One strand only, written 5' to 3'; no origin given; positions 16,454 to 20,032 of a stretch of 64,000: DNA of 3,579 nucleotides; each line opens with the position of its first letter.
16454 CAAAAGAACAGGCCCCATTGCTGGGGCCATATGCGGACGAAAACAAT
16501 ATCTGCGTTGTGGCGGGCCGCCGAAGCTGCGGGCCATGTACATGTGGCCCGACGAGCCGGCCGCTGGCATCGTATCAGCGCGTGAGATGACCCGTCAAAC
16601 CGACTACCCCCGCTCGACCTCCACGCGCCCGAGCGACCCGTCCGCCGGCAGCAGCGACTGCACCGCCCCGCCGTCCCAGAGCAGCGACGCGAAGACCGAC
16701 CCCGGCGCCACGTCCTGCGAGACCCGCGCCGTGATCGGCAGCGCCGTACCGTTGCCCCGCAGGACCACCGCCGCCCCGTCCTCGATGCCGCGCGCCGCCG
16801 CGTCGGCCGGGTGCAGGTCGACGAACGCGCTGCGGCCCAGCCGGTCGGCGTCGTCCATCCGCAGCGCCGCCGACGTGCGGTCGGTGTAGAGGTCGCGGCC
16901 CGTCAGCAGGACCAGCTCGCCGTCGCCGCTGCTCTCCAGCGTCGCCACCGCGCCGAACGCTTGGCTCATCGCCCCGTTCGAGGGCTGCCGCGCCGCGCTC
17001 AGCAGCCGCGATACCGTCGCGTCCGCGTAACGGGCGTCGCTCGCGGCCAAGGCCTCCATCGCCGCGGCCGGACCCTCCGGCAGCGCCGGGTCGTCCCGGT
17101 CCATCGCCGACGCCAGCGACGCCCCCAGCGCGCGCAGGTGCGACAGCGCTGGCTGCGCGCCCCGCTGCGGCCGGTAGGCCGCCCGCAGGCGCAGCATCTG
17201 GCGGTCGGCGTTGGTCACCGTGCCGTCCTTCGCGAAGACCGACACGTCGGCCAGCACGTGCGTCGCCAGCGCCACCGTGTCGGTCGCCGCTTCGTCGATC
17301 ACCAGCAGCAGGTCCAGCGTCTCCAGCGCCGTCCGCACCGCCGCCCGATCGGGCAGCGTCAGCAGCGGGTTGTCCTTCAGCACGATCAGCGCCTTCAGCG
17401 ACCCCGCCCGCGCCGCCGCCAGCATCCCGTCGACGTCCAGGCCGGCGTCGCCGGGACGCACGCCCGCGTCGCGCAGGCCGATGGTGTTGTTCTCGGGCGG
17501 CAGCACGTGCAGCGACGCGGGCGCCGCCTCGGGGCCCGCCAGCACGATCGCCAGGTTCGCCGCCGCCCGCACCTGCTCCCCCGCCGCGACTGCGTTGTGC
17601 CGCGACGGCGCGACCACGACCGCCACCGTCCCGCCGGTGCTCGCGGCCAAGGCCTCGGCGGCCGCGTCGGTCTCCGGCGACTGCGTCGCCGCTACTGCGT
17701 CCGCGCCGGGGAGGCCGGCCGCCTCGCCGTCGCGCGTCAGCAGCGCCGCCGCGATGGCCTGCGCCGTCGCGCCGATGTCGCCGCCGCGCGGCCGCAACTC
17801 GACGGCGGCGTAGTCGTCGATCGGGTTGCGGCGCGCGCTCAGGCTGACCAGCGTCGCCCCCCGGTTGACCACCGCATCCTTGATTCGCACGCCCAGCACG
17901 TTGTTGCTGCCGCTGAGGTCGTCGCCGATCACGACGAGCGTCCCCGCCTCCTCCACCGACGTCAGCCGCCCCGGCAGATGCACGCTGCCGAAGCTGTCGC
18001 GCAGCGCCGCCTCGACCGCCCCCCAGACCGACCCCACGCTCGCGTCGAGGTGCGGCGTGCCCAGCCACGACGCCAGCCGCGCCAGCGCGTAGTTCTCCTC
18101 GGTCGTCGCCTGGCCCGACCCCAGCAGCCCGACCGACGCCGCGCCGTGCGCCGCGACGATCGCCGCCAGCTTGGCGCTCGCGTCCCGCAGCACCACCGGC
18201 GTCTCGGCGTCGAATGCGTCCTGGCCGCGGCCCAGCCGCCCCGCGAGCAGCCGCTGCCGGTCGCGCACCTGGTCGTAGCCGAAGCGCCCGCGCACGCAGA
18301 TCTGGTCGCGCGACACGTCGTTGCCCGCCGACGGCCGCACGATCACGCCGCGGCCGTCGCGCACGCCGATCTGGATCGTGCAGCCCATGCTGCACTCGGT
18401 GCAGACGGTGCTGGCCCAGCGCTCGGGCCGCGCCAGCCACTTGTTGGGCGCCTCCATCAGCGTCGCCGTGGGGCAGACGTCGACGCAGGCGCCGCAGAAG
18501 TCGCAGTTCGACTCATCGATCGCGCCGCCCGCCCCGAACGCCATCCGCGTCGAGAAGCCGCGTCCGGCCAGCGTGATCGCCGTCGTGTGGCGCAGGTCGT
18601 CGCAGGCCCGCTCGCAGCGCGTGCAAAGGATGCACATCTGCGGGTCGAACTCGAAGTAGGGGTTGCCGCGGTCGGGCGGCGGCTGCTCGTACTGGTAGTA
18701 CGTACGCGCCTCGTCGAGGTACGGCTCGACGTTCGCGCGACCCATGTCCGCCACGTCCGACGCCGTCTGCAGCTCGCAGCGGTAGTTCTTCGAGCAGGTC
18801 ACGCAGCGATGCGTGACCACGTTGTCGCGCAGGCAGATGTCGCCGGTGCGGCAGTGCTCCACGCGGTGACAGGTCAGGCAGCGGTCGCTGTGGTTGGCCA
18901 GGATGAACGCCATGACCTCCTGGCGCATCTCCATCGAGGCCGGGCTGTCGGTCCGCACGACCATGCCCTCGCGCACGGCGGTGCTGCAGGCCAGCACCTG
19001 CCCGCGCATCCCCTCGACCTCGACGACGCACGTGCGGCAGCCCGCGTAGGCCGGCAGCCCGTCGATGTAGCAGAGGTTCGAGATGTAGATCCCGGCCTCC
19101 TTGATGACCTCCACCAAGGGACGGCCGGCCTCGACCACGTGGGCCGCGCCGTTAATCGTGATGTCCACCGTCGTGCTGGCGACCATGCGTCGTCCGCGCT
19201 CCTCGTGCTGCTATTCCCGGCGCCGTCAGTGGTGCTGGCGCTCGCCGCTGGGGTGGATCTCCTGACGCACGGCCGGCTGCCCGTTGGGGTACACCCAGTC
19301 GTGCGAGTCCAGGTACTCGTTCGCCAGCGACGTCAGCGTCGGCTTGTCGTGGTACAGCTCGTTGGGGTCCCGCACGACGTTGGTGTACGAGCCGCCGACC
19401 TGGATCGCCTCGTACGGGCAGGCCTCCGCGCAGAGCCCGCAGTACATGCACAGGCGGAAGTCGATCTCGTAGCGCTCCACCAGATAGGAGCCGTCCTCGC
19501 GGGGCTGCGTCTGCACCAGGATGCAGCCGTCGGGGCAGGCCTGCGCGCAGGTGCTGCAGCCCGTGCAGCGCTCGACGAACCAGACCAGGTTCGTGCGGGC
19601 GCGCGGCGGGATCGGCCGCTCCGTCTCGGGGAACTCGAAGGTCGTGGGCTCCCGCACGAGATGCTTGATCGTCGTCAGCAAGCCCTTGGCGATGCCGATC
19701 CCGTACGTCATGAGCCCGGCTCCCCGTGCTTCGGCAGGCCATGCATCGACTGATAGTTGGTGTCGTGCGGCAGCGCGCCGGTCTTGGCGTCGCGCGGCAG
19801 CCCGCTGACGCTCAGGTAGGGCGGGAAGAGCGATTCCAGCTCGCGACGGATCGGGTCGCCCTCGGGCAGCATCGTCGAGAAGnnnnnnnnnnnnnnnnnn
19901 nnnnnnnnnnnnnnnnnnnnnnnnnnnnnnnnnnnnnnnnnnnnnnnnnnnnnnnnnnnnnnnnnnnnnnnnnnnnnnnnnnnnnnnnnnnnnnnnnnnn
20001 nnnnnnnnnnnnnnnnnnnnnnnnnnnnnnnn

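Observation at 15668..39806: Recurring genome architecture: accessory genes flanked by duplicated 3' ends of neighbouring genes (three instances in 64 kb)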

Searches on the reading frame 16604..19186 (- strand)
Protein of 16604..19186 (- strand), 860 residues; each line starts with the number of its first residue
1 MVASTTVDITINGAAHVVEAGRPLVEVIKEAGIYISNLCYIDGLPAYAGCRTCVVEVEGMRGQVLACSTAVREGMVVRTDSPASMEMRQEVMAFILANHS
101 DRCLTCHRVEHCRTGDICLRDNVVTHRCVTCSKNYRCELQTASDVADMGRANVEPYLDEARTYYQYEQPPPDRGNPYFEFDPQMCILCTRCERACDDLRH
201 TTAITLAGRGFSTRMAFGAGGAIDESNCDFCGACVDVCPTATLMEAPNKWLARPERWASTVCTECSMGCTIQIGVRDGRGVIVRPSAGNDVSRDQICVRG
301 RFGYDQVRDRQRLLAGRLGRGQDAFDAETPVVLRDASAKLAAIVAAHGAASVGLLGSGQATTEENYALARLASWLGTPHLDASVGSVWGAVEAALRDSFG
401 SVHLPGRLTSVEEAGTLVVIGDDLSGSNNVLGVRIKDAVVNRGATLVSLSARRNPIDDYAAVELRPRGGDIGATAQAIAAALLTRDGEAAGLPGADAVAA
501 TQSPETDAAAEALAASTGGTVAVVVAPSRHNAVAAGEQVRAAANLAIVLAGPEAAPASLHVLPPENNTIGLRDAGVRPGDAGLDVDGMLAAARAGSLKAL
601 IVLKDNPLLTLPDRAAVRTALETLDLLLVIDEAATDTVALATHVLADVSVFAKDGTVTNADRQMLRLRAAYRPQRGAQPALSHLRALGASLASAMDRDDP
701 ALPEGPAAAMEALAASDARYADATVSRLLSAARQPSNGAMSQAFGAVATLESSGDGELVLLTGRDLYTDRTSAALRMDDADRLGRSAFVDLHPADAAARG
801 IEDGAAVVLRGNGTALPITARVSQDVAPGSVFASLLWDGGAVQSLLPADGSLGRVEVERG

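Call 7: search_protein_families(library=pfam, proteins=[window:16604-19186:-], max_evalue=0.01)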
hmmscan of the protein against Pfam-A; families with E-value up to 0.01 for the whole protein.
window:16604-19186:- (860 aa): 13 families
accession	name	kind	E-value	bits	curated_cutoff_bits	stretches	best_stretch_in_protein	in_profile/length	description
PF13510.11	Fer2_4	-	8.1e-16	58.3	22.8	1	5-81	2-81/82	2Fe-2S iron-sulfur cluster binding domain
PF00384.28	Molybdopterin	-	2.5e-14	53.5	24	1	337-688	27-351/353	Molybdopterin oxidoreductase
PF04879.21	Molybdop_Fe4S4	-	7.9e-13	48.6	22.7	1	256-307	2-53/55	Molybdopterin oxidoreductase Fe4S4 domain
PF01568.27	Molydop_binding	-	8.3e-12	45.6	26.8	1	758-839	1-82/110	Molydopterin dinucleotide binding domain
PF00037.32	Fer4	-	2.6e-07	30.6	21.1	1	223-241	3-21/24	4Fe-4S binding domain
PF12838.12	Fer4_7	-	1.4e-06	29.1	27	1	185-241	2-51/52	4Fe-4S dicluster domain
PF13187.11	Fer4_9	-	4.2e-06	27.1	27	1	184-240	1-49/52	4Fe-4S dicluster domain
PF14697.11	Fer4_21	-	1.2e-05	25.8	35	1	181-242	4-55/59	4Fe-4S dicluster domain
PF22117.2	Fer4_Nqo3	-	1.5e-05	25.5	27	1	180-243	6-66/67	NADH-quinone oxidoreductase subunit 3, ferredoxin-like domain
PF10588.14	NADH-G_4Fe-4S_3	-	3e-05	23.9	27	2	88-113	1-26/40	NADH-ubiquinone oxidoreductase-G iron-sulfur binding region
PF12837.12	Fer4_6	-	0.00014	22.1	25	2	178-195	2-19/24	4Fe-4S binding domain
PF13237.11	Fer4_10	-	0.0013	19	25.5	1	223-269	4-48/53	4Fe-4S dicluster domain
PF13459.11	Fer4_15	-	0.0016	19.5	22.4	0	223-241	3-21/66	4Fe-4S single cluster domain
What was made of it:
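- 16604..19186 (-): Resident nuoG/YjgC-like molybdopterin oxidoreductase gene, intact (860 aa). Pfam Fer2_4, Molybdopterin and Molydop_binding (call 7).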

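Call 8: find_encoding_contigs(protein=window:16604-19186:-, flank=10000, max_places=10)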
Protein window:16604-19186:- (860 aa): no gene with exactly this product is on record in the collection.

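Call 9: find_homologous_proteins(query=window:16604-19186:-, max_evalue=1e-30)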
Query window:16604-19186:- (860 aa): 1889 proteins with E <= 1e-30 among 8000 candidates; the best 120 are listed.
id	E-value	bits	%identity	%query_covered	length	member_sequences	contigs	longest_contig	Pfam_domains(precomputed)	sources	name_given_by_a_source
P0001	0.0e+0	1815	96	100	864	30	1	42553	PF14697.12,PF13510.12,PF10588.15,PF00384.28,PF00037.33,PF01568.28,PF12838.13,PF22117.3,PF13187.12,PF04879.22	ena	-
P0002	0.0e+0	1781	94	100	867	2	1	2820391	PF14697.12,PF13510.12,PF10588.15,PF00384.28,PF00037.33,PF01568.28,PF12838.13,PF22117.3,PF13187.12,PF04879.22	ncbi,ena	-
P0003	0.0e+0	1693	89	100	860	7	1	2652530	PF14697.12,PF13510.12,PF10588.15,PF00384.28,PF00037.33,PF01568.28,PF12838.13,PF22117.3,PF04879.22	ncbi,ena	-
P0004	0.0e+0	1471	79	100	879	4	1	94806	PF14697.12,PF13510.12,PF10588.15,PF00384.28,PF12837.13,PF00037.33,PF01568.28,PF12838.13,PF22117.3,PF13187.12,PF04879.22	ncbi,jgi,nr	ncbi:MAG: putative molibdopterin-dependent oxidoreductase YjgC [Chloroflexi bacterium]|nr:MAG: putat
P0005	0.0e+0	1438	77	100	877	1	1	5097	PF14697.12,PF13510.12,PF10588.15,PF00384.28,PF00037.33,PF01568.28,PF12838.13,PF22117.3,PF13187.12,PF04879.22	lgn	-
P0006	0.0e+0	1425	75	100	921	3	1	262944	PF14697.12,PF13510.12,PF10588.15,PF00384.28,PF00037.33,PF01568.28,PF12838.13,PF22117.3,PF04879.22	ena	-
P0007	0.0e+0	1373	75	99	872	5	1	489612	PF13510.12,PF10588.15,PF00384.28,PF00037.33,PF01568.28,PF12838.13,PF22117.3,PF04879.22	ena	-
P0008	0.0e+0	1270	67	99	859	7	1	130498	PF13510.12,PF10588.15,PF00384.28,PF01568.28,PF12838.13,PF22117.3,PF04879.22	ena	-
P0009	0.0e+0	1205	65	100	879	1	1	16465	PF14697.12,PF13510.12,PF10588.15,PF00384.28,PF00037.33,PF01568.28,PF12838.13,PF22117.3,PF13187.12,PF04879.22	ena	-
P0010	0.0e+0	1183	64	99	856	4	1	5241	PF13510.12,PF10588.15,PF00384.28,PF12837.13,PF00037.33,PF01568.28,PF12838.13,PF22117.3,PF04879.22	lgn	-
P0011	0.0e+0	1183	63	99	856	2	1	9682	PF13510.12,PF10588.15,PF00384.28,PF12837.13,PF00037.33,PF01568.28,PF12838.13,PF22117.3,PF04879.22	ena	-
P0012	0.0e+0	1178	63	99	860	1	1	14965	PF13510.12,PF10588.15,PF00384.28,PF00037.33,PF01568.28,PF12838.13,PF22117.3,PF04879.22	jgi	jgi:predicted molibdopterin-dependent oxidoreductase YjgC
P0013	0.0e+0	1158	64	99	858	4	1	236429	PF13510.12,PF10588.15,PF00384.28,PF00037.33,PF01568.28,PF12838.13,PF22117.3,PF04879.22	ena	-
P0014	0.0e+0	1145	63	99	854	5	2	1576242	PF14697.12,PF13510.12,PF00384.28,PF00037.33,PF01568.28,PF12838.13,PF22117.3,PF04879.22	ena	-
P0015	0.0e+0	1138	62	99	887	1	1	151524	PF14697.12,PF13510.12,PF00384.28,PF01568.28,PF22117.3,PF04879.22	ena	-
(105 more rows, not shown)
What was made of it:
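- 16604..19186 (-): Full-length homologues at 89-96% identity (call 9).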

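Call 10: find_encoding_contigs(protein=P0002, flank=10000, max_places=3)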
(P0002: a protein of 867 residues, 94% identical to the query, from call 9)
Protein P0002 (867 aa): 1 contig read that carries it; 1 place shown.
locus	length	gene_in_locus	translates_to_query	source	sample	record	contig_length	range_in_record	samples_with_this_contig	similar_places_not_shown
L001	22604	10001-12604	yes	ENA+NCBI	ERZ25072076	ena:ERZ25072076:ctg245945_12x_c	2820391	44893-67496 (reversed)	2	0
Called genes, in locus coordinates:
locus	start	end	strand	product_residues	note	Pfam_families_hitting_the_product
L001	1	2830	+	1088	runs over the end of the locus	-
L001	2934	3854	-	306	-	-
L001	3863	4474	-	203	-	PF03167:UDG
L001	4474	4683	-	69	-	-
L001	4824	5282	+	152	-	-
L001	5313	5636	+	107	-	-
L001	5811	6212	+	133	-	PF22091:DUF6941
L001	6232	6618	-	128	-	PF01521:Fe-S_biosyn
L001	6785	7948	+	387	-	PF00266:Aminotran_5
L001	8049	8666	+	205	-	PF01936:NYN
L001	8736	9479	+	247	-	PF01058:Oxidored_q6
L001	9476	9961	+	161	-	PF13534:Fer4_17 (faint), PF14697:Fer4_21 (faint), PF12797:Fer4_2 (faint), PF13237:Fer4_10 (faint), PF00037:Fer4 (weak), PF12838:Fer4_7, PF13187:Fer4_9 (weak), PF00037:Fer4, +2 more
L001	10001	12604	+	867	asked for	PF13510:Fer2_4, PF12838:Fer4_7 (weak), PF13187:Fer4_9 (weak), PF14697:Fer4_21 (weak), PF22117:Fer4_Nqo3 (weak), PF04879:Molybdop_Fe4S4, PF00384:Molybdopterin, PF01568:Molydop_binding, +2 more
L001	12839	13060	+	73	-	-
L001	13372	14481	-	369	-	PF01988:VIT1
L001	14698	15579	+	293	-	PF01634:HisG, PF08029:HisG_C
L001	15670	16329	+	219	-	PF02190:LON_substr_bdg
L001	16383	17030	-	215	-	PF18743:AHJR-like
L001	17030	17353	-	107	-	PF05866:RusA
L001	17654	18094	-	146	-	PF13975:gag-asp_proteas (weak)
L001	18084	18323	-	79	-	-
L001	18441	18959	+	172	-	-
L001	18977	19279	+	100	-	-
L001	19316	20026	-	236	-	PF00702:Hydrolase, PF12710:HAD, PF13419:HAD_2, PF13242:Hydrolase_like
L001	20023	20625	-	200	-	PF11611:DUF4352 (weak)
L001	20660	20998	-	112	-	PF00581:Rhodanese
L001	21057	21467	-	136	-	PF15919:HicB_lk_antitox, PF15970:HicB-like_2 (weak)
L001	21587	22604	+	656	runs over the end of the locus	PF16177:ACAS_N, PF00501:AMP-binding, PF13193:AMP-binding_C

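Call 11: find_encoding_contigs(protein=P0001, flank=10000, max_places=3)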
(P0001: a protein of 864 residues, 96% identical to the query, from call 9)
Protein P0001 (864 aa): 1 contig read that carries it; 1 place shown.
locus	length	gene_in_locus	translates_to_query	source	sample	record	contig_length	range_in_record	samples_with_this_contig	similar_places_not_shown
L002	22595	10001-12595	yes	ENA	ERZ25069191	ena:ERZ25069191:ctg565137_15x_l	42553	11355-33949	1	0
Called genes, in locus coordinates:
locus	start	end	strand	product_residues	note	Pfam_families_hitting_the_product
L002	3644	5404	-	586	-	PF03167:UDG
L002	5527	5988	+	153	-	-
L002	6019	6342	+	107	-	-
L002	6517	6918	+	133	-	PF22091:DUF6941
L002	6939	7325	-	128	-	PF01521:Fe-S_biosyn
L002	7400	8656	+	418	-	PF00266:Aminotran_5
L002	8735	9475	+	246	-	PF01058:Oxidored_q6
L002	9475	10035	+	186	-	PF13183:Fer4_8 (faint), PF13534:Fer4_17 (faint), PF14697:Fer4_21 (faint), PF12797:Fer4_2 (faint), PF00037:Fer4 (weak), PF12838:Fer4_7, PF13187:Fer4_9 (weak), PF00037:Fer4, +3 more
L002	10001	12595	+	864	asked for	PF13510:Fer2_4, PF12838:Fer4_7 (weak), PF13187:Fer4_9 (weak), PF14697:Fer4_21 (weak), PF22117:Fer4_Nqo3 (weak), PF04879:Molybdop_Fe4S4, PF00384:Molybdopterin, PF01568:Molydop_binding, +2 more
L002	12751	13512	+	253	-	PF12686:DUF3800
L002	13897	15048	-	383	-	PF01988:VIT1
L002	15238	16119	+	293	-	PF01634:HisG, PF08029:HisG_C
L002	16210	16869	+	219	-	PF02190:LON_substr_bdg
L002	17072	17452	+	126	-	-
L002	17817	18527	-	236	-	PF00702:Hydrolase, PF12710:HAD, PF13419:HAD_2, PF13242:Hydrolase_like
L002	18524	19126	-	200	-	PF11611:DUF4352 (weak)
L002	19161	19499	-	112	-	PF00581:Rhodanese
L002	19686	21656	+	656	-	PF16177:ACAS_N, PF00501:AMP-binding, PF13193:AMP-binding_C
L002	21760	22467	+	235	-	-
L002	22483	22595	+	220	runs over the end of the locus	PF00156:Pribosyltran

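Call 12: find_encoding_contigs(protein=P0003, flank=10000, max_places=3)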
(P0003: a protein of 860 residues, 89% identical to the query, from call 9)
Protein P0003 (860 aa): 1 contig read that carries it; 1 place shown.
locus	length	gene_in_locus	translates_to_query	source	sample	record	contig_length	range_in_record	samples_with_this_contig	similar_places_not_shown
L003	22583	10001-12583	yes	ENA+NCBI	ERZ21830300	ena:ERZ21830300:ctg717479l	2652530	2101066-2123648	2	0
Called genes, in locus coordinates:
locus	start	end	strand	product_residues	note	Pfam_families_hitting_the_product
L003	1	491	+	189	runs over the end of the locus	PF00730:HhH-GPD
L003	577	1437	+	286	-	PF13622:4HBT_3, PF20789:4HBT_3C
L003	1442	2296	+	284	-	PF00809:Pterin_bind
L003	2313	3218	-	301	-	-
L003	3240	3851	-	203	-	PF03167:UDG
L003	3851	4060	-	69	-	-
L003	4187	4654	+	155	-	-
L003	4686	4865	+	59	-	-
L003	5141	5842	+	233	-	PF02086:MethyltransfD12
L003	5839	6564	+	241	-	PF09233:Endonuc-EcoRV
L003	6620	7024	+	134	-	-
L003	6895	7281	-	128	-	PF01521:Fe-S_biosyn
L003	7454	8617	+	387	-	PF00266:Aminotran_5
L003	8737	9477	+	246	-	PF01058:Oxidored_q6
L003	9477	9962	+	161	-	PF13534:Fer4_17 (faint), PF14697:Fer4_21 (faint), PF12797:Fer4_2 (faint), PF00037:Fer4 (weak), PF12837:Fer4_6 (faint), PF12838:Fer4_7, PF13187:Fer4_9 (weak), PF00037:Fer4, +2 more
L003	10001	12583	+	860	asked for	PF13510:Fer2_4, PF00037:Fer4 (faint), PF12838:Fer4_7 (weak), PF14697:Fer4_21 (weak), PF22117:Fer4_Nqo3 (weak), PF04879:Molybdop_Fe4S4, PF00384:Molybdopterin, PF01568:Molydop_binding, +1 more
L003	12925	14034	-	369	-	PF02915:Rubrerythrin (faint), PF01988:VIT1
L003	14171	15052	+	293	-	PF01634:HisG, PF08029:HisG_C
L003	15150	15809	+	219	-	PF02190:LON_substr_bdg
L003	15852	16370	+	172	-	-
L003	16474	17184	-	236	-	PF00702:Hydrolase, PF12710:HAD, PF13419:HAD_2 (weak), PF13242:Hydrolase_like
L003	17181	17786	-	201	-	PF11611:DUF4352 (weak)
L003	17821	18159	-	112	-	PF00581:Rhodanese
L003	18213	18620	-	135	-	PF15919:HicB_lk_antitox, PF15970:HicB-like_2 (weak)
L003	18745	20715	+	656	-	PF16177:ACAS_N, PF00501:AMP-binding, PF13193:AMP-binding_C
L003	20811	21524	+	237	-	-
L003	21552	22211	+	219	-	PF00156:Pribosyltran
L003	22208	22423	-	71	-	PF12728:HTH_17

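Call 70: search_protein_families(library=phrogs, proteins=[L002:12751-13512:+, L001:16383-17030:-, L001:17030-17353:-, L001:17654-18094:-, L001:18084-18323:-], max_evalue=0.001)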
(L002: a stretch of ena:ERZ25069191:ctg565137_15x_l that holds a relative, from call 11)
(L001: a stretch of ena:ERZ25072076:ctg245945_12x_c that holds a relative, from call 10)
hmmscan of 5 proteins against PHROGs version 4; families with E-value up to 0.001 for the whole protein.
L002:12751-13512:+ (253 aa): 1 family
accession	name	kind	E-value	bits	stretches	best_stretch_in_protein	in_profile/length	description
phrog_38260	-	unknown function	2.4e-12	47.6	1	111-244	162-296/299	-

L001:16383-17030:- (215 aa): 0 families

L001:17030-17353:- (107 aa): 5 families
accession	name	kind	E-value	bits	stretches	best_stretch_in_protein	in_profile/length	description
phrog_34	-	DNA, RNA and nucleotide metabolism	2.5e-09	38.2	1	3-66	113-176/259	RusA-like Holliday junction resolvase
phrog_140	-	DNA, RNA and nucleotide metabolism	1.3e-08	35.8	1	3-67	74-154/219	RusA-like Holliday junction resolvase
phrog_24390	-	unknown function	0.00038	21.7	1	32-66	9-43/62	-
phrog_1532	-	unknown function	0.00071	20.3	0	24-66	12-56/80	-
phrog_11573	-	unknown function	0.00082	20.6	0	21-69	48-96/110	-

L001:17654-18094:- (146 aa): 0 families

L001:18084-18323:- (79 aa): 0 families

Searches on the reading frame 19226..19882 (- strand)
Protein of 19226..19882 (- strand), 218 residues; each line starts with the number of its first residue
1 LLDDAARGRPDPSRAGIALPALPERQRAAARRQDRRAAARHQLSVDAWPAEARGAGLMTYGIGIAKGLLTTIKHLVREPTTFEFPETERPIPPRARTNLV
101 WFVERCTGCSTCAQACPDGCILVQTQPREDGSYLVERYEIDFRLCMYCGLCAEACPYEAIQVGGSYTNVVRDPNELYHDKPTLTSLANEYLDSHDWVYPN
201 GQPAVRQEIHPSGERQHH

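Call 45: search_protein_families(library=pfam, proteins=[window:19226-19882:-], max_evalue=0.0001)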
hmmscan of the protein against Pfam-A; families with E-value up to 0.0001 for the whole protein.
window:19226-19882:- (218 aa): 8 families
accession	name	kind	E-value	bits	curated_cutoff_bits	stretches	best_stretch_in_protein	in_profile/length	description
PF00037.32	Fer4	-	9e-15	54.2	21.1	2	138-161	1-24/24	4Fe-4S binding domain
PF12838.12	Fer4_7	-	1.5e-10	41.8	27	1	105-159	1-52/52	4Fe-4S dicluster domain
PF13484.11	Fer4_16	-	2.2e-08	35.2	30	0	145-163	2-20/66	4Fe-4S double cluster binding domain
PF12797.12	Fer4_2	-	2.9e-08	33.6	24.5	0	103-117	7-21/22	4Fe-4S binding domain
PF14697.11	Fer4_21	-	1.1e-07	32.3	35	0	102-121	37-57/59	4Fe-4S dicluster domain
PF13187.11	Fer4_9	-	1.7e-07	31.6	27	1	105-160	1-52/52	4Fe-4S dicluster domain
PF13237.11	Fer4_10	-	1.5e-06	28.4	25.5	0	104-156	7-53/53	4Fe-4S dicluster domain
PF12837.12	Fer4_6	-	2.2e-05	24.6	25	0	101-121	4-24/24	4Fe-4S binding domain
